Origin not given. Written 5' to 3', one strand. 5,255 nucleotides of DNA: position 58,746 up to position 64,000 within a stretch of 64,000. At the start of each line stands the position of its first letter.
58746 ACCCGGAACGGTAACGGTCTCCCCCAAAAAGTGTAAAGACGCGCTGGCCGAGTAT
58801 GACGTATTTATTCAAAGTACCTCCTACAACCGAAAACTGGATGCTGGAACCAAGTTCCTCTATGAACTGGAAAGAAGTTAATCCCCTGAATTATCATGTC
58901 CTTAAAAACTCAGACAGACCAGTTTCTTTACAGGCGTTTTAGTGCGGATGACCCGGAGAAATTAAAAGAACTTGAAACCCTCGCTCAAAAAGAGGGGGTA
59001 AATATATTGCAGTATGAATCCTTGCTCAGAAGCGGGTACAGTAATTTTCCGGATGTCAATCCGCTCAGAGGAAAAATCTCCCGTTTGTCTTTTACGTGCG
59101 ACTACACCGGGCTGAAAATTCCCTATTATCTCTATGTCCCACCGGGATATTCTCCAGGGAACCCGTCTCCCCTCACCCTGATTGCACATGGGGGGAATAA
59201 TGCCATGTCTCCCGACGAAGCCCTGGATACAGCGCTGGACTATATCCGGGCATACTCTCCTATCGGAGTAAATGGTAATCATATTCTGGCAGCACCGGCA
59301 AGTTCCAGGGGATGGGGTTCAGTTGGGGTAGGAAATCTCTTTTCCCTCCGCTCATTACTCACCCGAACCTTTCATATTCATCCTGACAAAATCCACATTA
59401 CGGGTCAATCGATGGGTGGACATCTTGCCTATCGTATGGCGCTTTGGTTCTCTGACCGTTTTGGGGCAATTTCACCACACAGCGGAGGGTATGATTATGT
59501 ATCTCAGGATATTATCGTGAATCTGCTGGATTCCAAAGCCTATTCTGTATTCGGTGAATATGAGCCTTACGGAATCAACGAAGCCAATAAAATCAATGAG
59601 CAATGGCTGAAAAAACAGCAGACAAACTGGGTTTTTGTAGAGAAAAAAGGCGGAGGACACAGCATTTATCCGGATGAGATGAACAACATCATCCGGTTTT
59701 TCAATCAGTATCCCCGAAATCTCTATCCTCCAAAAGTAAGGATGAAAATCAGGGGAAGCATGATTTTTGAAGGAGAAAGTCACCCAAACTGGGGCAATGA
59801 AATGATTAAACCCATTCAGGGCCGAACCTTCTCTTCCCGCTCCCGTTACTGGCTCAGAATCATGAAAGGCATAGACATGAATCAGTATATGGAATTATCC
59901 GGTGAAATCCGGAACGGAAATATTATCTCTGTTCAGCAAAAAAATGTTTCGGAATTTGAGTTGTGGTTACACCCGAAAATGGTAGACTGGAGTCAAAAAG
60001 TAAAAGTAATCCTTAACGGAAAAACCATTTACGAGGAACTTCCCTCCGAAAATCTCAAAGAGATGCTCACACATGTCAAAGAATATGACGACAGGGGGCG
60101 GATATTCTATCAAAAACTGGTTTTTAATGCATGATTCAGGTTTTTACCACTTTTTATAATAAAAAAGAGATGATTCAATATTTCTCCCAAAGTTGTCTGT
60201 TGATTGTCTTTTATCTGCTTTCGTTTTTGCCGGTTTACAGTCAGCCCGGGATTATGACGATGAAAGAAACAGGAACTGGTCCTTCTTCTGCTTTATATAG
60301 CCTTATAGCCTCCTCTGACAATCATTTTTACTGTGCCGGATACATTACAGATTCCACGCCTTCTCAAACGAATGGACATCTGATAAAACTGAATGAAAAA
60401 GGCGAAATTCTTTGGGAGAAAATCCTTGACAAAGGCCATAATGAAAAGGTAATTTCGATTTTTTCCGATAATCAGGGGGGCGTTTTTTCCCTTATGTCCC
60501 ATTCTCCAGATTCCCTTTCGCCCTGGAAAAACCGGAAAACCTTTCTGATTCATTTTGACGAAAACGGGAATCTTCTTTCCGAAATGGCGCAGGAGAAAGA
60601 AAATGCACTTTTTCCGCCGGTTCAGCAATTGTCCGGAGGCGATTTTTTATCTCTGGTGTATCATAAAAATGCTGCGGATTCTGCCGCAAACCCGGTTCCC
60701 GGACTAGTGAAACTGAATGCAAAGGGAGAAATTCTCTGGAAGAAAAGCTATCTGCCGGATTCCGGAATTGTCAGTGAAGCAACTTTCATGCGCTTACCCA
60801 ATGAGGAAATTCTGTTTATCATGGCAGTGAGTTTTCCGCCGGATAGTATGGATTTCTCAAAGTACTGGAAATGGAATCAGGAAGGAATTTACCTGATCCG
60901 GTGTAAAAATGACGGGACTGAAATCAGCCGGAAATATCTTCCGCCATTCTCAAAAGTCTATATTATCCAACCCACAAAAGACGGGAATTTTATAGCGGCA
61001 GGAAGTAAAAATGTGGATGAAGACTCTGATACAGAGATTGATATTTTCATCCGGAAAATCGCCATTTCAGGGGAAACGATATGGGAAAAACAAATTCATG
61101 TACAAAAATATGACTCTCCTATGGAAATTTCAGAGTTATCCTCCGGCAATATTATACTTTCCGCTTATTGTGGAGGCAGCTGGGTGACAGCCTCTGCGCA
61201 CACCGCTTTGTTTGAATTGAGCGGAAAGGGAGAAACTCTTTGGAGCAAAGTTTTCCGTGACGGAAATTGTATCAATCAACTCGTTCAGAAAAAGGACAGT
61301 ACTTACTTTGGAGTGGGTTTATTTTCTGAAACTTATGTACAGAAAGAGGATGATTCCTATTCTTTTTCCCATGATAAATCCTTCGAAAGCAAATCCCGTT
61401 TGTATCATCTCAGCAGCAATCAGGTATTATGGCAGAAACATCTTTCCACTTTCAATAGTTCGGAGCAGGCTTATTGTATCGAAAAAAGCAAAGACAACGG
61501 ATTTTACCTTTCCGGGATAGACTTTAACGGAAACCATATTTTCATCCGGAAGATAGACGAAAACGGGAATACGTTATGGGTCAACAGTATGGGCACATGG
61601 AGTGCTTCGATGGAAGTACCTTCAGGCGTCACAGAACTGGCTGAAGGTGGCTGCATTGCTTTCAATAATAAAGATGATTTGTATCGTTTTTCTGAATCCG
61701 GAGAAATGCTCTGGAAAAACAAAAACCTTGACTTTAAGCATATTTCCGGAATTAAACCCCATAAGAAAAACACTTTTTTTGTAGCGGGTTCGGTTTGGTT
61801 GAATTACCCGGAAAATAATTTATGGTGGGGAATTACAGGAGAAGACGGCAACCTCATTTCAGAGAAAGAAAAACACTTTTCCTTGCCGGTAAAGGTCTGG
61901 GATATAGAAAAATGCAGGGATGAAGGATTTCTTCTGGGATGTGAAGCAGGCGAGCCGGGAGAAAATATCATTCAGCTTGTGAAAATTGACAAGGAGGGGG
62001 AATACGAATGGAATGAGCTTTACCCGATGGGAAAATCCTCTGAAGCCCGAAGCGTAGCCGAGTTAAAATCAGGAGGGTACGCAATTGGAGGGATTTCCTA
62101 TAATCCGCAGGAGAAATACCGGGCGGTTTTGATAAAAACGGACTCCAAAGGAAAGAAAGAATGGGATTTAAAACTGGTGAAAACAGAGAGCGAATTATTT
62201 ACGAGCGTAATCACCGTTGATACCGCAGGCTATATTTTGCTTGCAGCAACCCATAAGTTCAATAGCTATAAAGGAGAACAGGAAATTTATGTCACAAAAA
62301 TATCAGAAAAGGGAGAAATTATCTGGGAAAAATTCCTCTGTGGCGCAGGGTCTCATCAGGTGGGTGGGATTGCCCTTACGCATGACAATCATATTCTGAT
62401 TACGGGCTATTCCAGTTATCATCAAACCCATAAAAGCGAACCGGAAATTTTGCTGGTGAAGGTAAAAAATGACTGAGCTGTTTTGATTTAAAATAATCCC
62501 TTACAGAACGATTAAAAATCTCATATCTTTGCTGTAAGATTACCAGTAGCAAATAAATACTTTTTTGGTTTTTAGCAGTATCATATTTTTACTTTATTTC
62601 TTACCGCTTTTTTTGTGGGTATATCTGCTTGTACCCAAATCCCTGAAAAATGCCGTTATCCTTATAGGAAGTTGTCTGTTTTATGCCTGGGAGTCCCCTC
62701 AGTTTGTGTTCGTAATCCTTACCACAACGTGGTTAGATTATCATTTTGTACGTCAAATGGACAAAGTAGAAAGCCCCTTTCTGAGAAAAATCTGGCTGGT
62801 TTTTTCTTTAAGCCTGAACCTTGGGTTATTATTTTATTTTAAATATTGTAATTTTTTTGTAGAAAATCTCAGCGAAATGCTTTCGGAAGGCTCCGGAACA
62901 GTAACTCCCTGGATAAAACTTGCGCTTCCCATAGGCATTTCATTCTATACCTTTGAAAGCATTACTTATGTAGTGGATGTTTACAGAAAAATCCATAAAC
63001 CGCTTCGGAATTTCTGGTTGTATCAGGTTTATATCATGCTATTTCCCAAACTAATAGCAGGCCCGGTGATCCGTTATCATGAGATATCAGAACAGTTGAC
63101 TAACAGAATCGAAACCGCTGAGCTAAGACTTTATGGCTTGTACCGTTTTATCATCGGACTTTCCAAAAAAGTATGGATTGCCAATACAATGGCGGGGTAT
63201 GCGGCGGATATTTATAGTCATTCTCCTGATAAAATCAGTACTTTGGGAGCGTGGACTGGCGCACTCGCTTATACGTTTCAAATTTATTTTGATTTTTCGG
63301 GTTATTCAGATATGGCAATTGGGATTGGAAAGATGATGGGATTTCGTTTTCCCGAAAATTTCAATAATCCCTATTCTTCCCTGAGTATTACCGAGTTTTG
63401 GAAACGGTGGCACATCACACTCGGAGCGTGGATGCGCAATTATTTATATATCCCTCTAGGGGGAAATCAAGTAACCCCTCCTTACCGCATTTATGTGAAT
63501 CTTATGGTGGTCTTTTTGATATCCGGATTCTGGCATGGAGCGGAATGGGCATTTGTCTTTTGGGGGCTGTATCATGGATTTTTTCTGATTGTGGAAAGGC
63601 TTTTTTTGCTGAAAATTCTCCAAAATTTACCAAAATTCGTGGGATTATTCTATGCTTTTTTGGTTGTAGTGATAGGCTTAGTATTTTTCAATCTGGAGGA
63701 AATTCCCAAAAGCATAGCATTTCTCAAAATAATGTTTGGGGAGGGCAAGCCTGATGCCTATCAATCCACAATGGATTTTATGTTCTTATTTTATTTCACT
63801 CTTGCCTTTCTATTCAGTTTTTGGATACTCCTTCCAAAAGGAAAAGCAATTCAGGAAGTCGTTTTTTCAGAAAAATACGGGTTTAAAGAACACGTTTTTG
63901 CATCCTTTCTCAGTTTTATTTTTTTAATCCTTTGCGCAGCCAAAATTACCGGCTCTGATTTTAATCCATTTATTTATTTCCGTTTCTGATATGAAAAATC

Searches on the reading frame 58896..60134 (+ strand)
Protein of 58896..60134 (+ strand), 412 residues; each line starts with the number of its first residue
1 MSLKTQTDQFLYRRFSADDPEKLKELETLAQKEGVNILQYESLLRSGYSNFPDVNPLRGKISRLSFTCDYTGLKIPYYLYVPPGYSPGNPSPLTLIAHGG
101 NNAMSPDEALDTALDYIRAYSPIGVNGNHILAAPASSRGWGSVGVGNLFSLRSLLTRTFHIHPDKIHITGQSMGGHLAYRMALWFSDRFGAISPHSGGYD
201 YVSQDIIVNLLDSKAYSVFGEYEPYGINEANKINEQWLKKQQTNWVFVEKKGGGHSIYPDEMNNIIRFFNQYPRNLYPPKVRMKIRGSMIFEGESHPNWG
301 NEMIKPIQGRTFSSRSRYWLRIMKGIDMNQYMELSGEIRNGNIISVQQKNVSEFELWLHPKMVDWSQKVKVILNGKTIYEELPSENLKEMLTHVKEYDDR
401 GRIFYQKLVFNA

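Call 6: search_protein_families(library=pfam, proteins=[window:58896-60134:+], max_evalue=0.1)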
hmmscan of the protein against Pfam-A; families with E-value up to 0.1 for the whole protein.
window:58896-60134:+ (412 aa): 5 families
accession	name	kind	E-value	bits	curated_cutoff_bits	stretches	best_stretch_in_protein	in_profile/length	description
PF00756.26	Esterase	-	3.1e-08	34.1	22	1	151-241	102-161/251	Putative esterase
PF00326.27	Peptidase_S9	-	7.9e-05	22.7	22.6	1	138-210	38-110/213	Prolyl oligopeptidase family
PF07859.19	Abhydrolase_3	-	0.00073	19.8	25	1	157-188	62-95/210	alpha/beta hydrolase fold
PF20434.5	BD-FAE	-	0.0084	16.1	26.8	1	157-184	82-109/215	BD-FAE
PF02230.22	Abhydrolase_2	-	0.0087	16.3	23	1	161-270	102-214/217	Phospholipase/Carboxylesterase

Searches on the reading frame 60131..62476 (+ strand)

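Call 5: search_protein_families(library=ncbifam, proteins=[window:60131-62476:+], max_evalue=0.1)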
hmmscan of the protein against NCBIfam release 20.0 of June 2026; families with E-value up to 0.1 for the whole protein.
window:60131-62476:+ (781 aa): 1 family
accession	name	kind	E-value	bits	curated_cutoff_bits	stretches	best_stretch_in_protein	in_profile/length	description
NF047494.1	Lepto_SBBP_lipo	equivalog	3.7e-14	52.3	400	2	666-767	163-271/466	SBBP repeat beta-propeller lipoprotein, LipL53 family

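Call 6: search_protein_families(library=pfam, proteins=[window:60131-62476:+], max_evalue=0.1)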
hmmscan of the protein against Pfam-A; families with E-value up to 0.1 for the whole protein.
window:60131-62476:+ (781 aa): 0 families

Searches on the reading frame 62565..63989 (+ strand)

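Call 6: search_protein_families(library=pfam, proteins=[window:62565-63989:+], max_evalue=0.1)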
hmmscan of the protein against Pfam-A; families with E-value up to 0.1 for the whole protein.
window:62565-63989:+ (474 aa): 2 families
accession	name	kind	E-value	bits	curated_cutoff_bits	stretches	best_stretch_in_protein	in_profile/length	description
PF03062.24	MBOAT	-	2.4e-26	93.3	27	1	154-347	85-297/337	MBOAT, membrane-bound O-acyltransferase family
PF13813.11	MBOAT_2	-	4.7e-07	30.5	25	1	263-326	2-66/85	Membrane bound O-acyl transferase family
